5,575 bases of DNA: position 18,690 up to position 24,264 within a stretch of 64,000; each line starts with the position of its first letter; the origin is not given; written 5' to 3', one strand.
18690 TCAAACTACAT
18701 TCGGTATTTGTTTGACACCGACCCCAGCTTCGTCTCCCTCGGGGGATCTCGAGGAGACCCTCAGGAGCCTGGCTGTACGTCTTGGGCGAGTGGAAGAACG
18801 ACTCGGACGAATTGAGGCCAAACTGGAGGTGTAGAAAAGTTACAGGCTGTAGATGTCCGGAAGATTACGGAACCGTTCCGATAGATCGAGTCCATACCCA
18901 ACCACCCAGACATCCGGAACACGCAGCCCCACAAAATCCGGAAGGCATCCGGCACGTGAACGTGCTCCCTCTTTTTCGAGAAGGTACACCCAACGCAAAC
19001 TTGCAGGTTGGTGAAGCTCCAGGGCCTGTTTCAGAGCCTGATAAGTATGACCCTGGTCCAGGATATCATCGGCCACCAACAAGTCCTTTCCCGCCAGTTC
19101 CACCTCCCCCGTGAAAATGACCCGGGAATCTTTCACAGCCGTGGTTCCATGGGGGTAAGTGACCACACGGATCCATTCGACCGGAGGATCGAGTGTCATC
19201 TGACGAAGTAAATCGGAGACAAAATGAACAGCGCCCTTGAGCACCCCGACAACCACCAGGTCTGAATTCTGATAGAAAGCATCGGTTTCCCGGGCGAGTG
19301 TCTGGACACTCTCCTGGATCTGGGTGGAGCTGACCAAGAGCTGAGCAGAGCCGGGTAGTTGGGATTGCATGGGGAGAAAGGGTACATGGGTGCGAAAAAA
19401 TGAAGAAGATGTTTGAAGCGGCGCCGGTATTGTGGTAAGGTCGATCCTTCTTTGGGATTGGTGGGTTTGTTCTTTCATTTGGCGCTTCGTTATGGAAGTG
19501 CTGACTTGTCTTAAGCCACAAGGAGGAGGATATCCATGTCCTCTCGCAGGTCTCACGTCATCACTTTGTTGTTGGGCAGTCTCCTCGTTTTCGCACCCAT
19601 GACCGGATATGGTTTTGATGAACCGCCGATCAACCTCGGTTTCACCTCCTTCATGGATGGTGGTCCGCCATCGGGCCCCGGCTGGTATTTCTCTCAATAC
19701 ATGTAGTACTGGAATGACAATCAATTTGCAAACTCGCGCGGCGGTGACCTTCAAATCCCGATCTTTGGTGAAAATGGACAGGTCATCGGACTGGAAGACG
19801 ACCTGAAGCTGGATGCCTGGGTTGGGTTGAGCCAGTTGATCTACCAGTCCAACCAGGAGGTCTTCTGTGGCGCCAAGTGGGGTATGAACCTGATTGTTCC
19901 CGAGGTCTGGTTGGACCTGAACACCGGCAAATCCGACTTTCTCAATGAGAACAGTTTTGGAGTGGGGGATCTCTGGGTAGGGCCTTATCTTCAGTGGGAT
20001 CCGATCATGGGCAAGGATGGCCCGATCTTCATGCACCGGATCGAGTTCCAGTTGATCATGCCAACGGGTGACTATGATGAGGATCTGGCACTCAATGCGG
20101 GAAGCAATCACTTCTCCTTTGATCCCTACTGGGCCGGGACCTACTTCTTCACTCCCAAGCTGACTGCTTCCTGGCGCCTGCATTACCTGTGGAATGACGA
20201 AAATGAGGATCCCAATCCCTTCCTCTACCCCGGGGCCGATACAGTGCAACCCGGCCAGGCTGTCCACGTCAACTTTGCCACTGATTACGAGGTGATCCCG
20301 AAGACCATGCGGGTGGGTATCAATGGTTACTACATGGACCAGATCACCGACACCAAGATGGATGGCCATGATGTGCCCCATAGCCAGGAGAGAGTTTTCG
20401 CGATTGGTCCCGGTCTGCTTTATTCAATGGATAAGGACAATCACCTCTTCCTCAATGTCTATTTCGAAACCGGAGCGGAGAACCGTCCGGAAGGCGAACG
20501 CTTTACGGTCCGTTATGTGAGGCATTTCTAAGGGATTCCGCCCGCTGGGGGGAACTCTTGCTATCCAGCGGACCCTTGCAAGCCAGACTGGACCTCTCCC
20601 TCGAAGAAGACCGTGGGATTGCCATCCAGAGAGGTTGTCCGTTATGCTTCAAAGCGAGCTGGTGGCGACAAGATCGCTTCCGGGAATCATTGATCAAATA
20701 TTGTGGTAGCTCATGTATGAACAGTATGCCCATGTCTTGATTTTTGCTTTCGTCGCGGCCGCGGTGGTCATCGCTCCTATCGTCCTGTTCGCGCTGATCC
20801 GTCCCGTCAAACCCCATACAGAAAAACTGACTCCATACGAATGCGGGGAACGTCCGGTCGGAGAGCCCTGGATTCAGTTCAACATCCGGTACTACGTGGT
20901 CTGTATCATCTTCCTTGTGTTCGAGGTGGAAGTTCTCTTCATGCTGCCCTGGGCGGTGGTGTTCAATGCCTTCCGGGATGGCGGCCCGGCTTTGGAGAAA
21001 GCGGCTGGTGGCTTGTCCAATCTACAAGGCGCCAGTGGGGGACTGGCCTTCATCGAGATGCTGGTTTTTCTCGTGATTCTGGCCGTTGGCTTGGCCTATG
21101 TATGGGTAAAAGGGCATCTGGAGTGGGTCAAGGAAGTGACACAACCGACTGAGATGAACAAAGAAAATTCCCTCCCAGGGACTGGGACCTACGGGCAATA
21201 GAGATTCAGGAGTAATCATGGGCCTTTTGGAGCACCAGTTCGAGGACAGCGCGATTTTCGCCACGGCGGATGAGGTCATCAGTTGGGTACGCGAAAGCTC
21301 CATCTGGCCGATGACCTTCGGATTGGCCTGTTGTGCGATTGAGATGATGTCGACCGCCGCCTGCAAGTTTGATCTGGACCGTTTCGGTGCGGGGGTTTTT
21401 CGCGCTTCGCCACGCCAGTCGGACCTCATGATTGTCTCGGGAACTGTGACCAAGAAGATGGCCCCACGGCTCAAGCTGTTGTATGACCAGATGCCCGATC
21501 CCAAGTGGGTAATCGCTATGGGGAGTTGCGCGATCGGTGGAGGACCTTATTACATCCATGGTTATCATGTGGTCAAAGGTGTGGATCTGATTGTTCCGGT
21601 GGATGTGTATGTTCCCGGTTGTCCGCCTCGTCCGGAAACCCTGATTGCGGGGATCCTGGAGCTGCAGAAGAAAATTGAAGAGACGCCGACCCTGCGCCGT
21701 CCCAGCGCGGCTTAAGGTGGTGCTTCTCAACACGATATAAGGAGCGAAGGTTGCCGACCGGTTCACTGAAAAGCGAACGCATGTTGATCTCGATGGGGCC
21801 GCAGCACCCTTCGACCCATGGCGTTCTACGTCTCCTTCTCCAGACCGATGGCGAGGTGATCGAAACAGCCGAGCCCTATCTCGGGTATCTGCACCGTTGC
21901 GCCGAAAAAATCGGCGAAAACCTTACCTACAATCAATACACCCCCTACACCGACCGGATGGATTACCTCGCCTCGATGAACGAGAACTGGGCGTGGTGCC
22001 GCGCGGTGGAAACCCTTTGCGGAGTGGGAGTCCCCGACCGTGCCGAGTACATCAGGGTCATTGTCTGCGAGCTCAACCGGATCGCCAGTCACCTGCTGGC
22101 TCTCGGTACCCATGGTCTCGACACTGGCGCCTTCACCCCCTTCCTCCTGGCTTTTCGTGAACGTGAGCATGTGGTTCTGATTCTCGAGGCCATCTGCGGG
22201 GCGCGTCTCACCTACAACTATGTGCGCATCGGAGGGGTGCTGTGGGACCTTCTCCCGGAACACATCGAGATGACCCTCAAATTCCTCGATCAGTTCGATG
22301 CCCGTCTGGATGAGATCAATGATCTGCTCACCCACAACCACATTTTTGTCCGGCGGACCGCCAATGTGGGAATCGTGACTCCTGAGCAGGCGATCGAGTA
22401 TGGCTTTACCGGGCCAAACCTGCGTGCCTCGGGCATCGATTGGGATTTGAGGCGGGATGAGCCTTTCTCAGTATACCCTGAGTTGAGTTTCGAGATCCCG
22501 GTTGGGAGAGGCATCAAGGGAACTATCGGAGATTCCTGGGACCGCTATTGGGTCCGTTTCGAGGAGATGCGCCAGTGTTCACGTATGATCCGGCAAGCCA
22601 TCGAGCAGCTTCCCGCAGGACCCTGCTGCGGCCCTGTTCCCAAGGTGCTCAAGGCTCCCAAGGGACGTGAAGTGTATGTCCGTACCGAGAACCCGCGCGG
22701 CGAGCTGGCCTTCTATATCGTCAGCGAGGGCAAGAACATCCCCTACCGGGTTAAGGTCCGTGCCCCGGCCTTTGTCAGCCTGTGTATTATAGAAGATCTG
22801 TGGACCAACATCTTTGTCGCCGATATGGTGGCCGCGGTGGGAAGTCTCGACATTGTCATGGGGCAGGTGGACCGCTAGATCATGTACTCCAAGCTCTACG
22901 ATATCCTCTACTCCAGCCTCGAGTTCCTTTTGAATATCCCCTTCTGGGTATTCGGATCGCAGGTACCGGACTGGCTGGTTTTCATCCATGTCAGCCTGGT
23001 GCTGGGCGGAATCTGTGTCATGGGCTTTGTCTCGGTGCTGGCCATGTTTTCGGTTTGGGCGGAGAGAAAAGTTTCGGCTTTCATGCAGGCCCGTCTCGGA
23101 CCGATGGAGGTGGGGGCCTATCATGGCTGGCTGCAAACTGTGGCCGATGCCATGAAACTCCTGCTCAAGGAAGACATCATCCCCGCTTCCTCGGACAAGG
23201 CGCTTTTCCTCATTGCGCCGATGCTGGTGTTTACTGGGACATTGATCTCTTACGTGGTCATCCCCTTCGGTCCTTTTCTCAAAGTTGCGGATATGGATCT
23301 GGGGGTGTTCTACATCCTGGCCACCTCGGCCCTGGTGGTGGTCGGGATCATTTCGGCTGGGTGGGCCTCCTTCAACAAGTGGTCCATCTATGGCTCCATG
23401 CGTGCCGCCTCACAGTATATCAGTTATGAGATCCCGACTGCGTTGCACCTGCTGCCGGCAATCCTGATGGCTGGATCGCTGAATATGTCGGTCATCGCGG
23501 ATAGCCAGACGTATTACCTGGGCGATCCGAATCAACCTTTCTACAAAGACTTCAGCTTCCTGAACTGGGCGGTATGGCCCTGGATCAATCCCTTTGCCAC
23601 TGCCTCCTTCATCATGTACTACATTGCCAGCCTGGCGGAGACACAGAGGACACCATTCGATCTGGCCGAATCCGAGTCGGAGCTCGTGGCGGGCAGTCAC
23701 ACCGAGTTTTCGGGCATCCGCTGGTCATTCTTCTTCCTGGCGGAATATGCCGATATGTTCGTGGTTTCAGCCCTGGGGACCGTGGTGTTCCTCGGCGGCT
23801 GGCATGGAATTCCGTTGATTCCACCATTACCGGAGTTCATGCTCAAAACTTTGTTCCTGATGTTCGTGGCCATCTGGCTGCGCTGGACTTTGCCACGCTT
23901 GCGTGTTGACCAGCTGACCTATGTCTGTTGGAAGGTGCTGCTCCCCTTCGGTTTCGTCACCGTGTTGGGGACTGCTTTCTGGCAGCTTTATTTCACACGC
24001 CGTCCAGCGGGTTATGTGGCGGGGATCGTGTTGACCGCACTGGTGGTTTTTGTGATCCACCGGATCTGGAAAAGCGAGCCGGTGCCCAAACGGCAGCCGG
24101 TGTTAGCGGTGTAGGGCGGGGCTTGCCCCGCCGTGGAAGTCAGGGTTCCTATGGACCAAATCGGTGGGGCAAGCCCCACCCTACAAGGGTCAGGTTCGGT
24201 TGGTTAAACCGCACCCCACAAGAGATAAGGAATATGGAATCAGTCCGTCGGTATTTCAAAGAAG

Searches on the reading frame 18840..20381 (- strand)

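Call 54: search_protein_families(library=pfam, proteins=[window:18840-20381:-])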
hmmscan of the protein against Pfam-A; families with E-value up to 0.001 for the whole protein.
window:18840-20381:- (513 aa): 1 family
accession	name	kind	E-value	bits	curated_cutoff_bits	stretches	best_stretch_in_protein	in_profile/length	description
PF00156.33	Pribosyltran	-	4.2e-16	59.1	26.3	1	353-476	3-132/158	Phosphoribosyl transferase domain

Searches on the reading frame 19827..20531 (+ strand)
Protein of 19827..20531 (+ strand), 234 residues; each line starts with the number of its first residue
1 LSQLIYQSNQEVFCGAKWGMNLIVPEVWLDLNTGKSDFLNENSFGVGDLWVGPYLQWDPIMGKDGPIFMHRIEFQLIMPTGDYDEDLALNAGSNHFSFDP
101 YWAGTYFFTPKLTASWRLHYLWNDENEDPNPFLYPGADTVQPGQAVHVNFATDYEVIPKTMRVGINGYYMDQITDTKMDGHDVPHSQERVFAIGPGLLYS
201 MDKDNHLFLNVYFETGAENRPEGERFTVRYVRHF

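Call 54: search_protein_families(library=pfam, proteins=[window:19827-20531:+])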
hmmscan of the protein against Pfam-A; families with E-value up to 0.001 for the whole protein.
window:19827-20531:+ (234 aa): 1 family
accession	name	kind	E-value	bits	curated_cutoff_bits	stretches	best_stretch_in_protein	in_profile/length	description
PF13557.12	Phenol_MetA_deg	-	1.8e-59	202.1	22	1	2-230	25-242/242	Putative MetA-pathway of phenol degradation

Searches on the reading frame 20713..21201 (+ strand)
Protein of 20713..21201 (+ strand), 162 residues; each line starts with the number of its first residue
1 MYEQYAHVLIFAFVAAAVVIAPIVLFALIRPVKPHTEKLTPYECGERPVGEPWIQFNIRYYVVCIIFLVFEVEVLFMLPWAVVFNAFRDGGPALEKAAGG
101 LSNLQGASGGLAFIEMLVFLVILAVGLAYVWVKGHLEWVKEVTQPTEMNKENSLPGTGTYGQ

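Call 8: search_protein_families(library=pfam, proteins=[window:20713-21201:+])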
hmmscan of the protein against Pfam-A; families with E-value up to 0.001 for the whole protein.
window:20713-21201:+ (162 aa): 1 family
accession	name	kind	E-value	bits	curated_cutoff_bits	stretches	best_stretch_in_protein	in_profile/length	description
PF00507.24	Oxidored_q4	-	5.9e-32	110.2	23.3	1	22-138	4-99/99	NADH-ubiquinone/plastoquinone oxidoreductase, chain 3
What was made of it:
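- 20713..21201 (+): nuoA. Pfam Oxidored_q4, E 6e-32 (call 8)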

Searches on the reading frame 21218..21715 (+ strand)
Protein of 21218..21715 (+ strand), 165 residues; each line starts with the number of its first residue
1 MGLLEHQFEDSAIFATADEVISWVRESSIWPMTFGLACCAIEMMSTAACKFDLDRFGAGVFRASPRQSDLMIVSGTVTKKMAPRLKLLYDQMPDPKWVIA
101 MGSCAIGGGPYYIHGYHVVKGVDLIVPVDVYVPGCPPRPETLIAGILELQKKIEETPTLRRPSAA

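Call 8: search_protein_families(library=pfam, proteins=[window:21218-21715:+])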
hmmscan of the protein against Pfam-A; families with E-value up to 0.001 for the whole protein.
window:21218-21715:+ (165 aa): 1 family
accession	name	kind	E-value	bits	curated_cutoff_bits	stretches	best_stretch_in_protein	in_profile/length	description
PF01058.29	Oxidored_q6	-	4.1e-29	101.3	27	1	38-149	1-128/128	NADH ubiquinone oxidoreductase, 20 Kd subunit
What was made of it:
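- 21218..21715 (+): nuoB. Pfam Oxidored_q6, E 4e-29 (call 8).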

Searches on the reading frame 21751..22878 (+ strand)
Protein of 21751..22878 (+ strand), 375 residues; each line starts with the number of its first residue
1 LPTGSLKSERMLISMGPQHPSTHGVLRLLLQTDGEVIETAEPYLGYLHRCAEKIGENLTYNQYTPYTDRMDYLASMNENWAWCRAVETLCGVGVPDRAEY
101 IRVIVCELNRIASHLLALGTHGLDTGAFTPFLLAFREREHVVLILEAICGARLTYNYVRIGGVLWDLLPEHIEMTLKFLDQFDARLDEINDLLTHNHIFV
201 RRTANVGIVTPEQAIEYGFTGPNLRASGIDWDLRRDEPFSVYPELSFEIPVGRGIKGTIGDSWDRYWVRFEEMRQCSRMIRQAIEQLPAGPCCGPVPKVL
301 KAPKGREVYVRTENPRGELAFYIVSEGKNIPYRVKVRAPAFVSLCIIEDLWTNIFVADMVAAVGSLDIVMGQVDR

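Call 8: search_protein_families(library=pfam, proteins=[window:21751-22878:+])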
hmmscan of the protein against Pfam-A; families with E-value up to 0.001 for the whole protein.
window:21751-22878:+ (375 aa): 1 family
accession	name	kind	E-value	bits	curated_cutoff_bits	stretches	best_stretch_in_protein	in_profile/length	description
PF00346.24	Complex1_49kDa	-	1.5e-89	300.2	24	2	124-299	1-171/271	Respiratory-chain NADH dehydrogenase, 49 Kd subunit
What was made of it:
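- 21751..22878 (+): nuoD (unfused, 375 aa). Pfam Complex1_49kDa, E 1.5e-89 (call 8)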

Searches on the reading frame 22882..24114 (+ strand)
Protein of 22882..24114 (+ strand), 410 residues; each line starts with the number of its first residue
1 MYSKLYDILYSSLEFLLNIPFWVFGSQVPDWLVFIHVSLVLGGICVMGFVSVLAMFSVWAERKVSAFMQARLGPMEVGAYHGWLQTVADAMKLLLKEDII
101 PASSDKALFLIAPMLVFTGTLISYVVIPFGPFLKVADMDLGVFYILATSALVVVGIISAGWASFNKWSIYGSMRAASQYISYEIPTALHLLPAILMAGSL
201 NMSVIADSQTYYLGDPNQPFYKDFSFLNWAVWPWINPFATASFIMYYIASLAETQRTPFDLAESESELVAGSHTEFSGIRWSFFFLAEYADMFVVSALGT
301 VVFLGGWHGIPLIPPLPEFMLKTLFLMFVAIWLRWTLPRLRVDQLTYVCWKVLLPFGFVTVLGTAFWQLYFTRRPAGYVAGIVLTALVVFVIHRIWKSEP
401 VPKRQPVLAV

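Call 8: search_protein_families(library=pfam, proteins=[window:22882-24114:+])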
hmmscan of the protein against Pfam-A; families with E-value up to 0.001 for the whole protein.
window:22882-24114:+ (410 aa): 1 family
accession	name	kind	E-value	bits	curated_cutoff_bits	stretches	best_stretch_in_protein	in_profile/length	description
PF00146.26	NADHdh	-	1.1e-105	353.8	27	1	45-364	5-297/298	NADH dehydrogenase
